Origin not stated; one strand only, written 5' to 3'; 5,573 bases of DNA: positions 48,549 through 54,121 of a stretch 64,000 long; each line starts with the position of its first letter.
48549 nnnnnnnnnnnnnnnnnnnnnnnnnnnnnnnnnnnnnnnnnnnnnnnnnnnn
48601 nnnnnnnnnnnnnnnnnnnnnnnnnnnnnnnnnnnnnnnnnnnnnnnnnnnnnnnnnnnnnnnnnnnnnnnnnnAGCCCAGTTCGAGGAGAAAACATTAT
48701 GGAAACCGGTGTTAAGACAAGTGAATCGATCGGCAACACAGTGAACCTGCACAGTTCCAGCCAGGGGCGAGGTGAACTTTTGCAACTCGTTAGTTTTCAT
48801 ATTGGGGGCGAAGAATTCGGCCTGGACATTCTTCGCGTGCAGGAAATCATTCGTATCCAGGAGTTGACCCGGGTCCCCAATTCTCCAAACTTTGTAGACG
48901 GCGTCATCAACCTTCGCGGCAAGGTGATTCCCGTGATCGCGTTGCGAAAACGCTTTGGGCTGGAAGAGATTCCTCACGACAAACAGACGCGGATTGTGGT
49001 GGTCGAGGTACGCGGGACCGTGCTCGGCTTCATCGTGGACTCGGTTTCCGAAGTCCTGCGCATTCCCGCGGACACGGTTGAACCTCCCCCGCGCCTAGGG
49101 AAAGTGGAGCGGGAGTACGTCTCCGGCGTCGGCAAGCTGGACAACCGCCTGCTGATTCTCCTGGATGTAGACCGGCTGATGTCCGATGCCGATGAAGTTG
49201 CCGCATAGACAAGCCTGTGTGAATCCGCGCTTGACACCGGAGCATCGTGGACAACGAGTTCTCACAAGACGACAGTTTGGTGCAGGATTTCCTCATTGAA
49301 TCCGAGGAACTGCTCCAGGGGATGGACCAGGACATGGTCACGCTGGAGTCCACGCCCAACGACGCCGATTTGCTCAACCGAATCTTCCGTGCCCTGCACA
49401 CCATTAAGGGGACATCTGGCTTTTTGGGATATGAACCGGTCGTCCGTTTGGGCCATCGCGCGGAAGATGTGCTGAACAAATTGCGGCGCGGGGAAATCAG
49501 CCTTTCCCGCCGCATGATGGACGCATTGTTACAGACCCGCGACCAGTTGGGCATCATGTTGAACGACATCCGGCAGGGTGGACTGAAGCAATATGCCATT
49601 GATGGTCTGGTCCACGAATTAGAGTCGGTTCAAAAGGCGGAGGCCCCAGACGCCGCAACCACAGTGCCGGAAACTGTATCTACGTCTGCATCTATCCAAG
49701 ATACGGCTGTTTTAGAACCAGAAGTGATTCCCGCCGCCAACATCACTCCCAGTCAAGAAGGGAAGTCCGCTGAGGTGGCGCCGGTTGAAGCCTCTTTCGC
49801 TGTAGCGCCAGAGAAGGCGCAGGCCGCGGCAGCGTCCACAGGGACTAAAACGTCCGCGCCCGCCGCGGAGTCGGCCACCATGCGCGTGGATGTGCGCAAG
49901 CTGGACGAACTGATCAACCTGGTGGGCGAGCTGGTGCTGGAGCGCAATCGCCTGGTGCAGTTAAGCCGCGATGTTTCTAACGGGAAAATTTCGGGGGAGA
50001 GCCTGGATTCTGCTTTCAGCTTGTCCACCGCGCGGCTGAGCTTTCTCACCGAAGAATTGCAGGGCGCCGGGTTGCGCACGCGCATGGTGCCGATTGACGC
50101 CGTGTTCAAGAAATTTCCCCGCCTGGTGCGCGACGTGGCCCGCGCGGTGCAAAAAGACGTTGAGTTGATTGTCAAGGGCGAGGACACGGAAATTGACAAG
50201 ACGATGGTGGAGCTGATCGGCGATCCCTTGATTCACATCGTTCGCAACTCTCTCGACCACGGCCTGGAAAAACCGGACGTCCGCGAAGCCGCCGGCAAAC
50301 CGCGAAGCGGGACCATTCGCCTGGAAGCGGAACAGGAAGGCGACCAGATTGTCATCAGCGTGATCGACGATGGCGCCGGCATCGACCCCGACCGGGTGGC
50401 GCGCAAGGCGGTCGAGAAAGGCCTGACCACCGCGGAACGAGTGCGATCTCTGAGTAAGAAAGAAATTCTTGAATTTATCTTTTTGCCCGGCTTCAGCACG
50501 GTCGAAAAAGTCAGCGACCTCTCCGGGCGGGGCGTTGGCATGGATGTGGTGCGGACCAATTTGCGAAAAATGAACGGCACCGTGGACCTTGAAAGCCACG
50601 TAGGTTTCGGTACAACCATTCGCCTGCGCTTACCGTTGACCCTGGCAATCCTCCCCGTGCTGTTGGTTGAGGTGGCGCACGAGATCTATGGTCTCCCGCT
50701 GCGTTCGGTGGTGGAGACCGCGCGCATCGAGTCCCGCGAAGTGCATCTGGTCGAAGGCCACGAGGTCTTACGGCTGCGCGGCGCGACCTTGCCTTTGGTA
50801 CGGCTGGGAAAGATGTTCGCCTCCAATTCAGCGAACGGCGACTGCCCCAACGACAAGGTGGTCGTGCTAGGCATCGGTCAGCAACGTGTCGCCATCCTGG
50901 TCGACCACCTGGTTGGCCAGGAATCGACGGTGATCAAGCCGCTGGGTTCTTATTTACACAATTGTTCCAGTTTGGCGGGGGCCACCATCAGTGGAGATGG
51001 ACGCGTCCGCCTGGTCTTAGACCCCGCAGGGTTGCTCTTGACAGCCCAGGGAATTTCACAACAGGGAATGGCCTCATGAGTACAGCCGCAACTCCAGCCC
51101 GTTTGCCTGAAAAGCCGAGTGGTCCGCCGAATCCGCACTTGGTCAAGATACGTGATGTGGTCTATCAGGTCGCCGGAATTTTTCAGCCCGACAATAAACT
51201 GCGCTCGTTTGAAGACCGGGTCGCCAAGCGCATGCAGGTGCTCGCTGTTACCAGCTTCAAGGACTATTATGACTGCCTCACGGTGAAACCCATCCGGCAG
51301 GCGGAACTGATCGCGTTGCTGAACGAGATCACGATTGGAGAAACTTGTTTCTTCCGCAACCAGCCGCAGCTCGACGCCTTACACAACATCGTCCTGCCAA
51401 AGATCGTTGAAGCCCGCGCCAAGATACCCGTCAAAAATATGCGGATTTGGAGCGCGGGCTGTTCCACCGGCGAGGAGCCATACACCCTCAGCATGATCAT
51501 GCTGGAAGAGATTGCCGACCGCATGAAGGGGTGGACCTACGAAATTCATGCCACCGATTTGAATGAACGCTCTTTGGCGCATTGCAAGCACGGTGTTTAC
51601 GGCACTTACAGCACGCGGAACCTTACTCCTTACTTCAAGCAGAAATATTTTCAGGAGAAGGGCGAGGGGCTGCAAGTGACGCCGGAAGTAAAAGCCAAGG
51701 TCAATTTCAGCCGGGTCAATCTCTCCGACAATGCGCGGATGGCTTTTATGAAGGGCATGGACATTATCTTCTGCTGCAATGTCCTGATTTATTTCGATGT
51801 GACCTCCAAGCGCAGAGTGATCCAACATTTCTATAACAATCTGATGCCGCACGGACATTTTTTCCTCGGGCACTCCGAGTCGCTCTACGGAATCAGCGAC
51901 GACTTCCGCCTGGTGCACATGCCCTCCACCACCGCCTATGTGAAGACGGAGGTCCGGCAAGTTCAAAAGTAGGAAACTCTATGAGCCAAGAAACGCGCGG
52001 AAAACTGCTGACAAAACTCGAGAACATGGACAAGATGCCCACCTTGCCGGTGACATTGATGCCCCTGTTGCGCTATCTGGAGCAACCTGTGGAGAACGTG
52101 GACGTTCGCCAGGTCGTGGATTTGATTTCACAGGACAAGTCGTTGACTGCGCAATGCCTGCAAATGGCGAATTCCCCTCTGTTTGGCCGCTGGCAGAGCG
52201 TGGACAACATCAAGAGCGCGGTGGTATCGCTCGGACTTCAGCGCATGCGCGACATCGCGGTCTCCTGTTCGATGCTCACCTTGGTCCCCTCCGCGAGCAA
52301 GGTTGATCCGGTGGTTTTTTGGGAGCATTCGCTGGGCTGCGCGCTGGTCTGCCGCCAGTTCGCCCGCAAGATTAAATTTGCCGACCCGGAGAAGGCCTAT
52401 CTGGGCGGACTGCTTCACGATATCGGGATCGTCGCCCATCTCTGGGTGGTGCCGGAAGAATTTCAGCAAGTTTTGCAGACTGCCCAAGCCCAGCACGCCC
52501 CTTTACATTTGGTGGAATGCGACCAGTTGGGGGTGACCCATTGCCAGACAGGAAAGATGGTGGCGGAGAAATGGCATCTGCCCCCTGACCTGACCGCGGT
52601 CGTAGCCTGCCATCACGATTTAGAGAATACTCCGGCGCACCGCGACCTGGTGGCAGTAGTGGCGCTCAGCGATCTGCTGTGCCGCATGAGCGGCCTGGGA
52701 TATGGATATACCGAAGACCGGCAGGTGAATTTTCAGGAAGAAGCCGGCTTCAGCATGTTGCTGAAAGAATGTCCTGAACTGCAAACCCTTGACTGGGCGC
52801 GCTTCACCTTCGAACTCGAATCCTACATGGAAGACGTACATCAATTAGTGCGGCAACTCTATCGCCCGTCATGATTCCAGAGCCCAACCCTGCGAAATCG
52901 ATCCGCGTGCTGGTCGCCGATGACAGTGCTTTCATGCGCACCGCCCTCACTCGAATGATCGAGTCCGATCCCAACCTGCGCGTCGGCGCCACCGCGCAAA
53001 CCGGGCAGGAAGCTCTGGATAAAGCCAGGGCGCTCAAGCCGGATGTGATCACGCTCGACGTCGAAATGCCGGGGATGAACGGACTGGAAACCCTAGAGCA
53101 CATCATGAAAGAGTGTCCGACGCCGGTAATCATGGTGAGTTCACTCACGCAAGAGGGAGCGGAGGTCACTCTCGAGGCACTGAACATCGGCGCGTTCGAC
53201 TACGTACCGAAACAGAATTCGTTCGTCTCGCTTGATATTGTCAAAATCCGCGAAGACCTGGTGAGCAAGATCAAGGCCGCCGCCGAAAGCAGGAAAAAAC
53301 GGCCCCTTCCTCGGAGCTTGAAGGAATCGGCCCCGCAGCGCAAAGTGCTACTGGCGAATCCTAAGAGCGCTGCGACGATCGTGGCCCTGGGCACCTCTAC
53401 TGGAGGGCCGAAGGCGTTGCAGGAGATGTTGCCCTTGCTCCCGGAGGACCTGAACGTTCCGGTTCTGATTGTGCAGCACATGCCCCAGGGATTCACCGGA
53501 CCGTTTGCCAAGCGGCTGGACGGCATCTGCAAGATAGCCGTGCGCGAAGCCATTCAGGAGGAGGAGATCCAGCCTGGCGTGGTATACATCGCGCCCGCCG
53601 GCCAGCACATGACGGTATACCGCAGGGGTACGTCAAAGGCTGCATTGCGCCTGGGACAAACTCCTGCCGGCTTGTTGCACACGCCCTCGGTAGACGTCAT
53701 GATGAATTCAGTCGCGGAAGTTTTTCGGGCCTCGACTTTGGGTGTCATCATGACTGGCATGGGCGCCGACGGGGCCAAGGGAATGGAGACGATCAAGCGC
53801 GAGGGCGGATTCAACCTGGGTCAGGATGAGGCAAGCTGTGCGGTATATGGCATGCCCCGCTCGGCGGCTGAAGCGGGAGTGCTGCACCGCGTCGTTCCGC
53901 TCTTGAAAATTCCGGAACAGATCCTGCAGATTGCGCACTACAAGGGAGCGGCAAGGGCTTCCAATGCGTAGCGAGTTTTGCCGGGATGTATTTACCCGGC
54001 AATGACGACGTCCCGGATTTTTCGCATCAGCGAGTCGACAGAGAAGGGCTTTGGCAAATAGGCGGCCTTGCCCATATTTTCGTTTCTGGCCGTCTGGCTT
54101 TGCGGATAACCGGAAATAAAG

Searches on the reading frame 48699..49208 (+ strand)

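Call 40: search_protein_families(library=pfam, proteins=[window:48699-49208:+], max_evalue=0.001)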
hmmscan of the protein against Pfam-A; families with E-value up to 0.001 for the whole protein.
window:48699-49208:+ (169 aa): 1 family
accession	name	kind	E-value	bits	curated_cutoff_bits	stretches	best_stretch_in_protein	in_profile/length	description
PF01584.24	CheW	-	2.4e-45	154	23.5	1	29-164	1-137/138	CheW-like domain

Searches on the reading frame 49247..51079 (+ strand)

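Call 40: search_protein_families(library=pfam, proteins=[window:49247-51079:+], max_evalue=0.001)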
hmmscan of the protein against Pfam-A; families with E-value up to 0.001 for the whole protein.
window:49247-51079:+ (610 aa): 4 families
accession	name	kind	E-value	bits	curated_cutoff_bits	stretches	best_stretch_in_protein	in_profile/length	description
PF01584.24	CheW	-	8.1e-25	87.5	23.5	1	471-597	2-134/138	CheW-like domain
PF02518.31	HATPase_c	-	1.1e-18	68.1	26.4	1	326-465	4-110/111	Histidine kinase-, DNA gyrase B-, and HSP90-like ATPase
PF01627.28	Hpt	-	4.7e-17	62.4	24.6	1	11-107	2-80/84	Hpt domain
PF02895.20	H-kinase_dim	-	9.2e-17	61.7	23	1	210-274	2-64/68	Signal transducing histidine kinase, homodimeric domain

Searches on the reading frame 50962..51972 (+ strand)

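Call 40: search_protein_families(library=pfam, proteins=[window:50962-51972:+], max_evalue=0.001)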
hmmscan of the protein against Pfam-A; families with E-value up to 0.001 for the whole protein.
window:50962-51972:+ (336 aa): 2 families
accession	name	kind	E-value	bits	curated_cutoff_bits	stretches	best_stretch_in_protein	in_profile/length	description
PF01739.24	CheR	-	1.2e-53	182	27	1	127-321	2-192/195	CheR methyltransferase, SAM binding domain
PF03705.20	CheR_N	-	4.7e-08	33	27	1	61-107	4-50/53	CheR methyltransferase, all-alpha domain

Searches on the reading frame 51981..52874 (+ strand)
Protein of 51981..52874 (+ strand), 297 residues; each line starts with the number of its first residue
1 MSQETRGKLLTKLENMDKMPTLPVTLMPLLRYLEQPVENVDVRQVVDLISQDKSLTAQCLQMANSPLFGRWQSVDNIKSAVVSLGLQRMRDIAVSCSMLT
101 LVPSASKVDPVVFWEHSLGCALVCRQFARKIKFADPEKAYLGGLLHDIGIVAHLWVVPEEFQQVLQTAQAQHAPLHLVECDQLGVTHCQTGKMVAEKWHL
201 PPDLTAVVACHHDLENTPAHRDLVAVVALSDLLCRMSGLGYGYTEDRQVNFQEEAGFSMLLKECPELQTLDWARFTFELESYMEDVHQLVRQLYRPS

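Call 40: search_protein_families(library=pfam, proteins=[window:51981-52874:+], max_evalue=0.001)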
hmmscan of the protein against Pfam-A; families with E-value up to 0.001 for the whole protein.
window:51981-52874:+ (297 aa): 2 families
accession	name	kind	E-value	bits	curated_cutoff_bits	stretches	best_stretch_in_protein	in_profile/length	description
PF08668.18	HDOD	-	9.5e-54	182.3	22.9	1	19-213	1-195/196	HDOD domain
PF01966.28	HD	-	6.9e-10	39.7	22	1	114-234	2-114/116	HD domain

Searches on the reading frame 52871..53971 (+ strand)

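Call 40: search_protein_families(library=pfam, proteins=[window:52871-53971:+], max_evalue=0.001)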
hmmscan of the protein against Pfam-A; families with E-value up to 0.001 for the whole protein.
window:52871-53971:+ (366 aa): 2 families
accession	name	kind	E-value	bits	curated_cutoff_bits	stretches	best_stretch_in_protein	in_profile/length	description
PF01339.22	CheB_methylest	-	1.8e-63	213.9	24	1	171-351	1-174/174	CheB methylesterase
PF00072.30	Response_reg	-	2.2e-23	83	30.2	1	13-117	1-102/111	Response regulator receiver domain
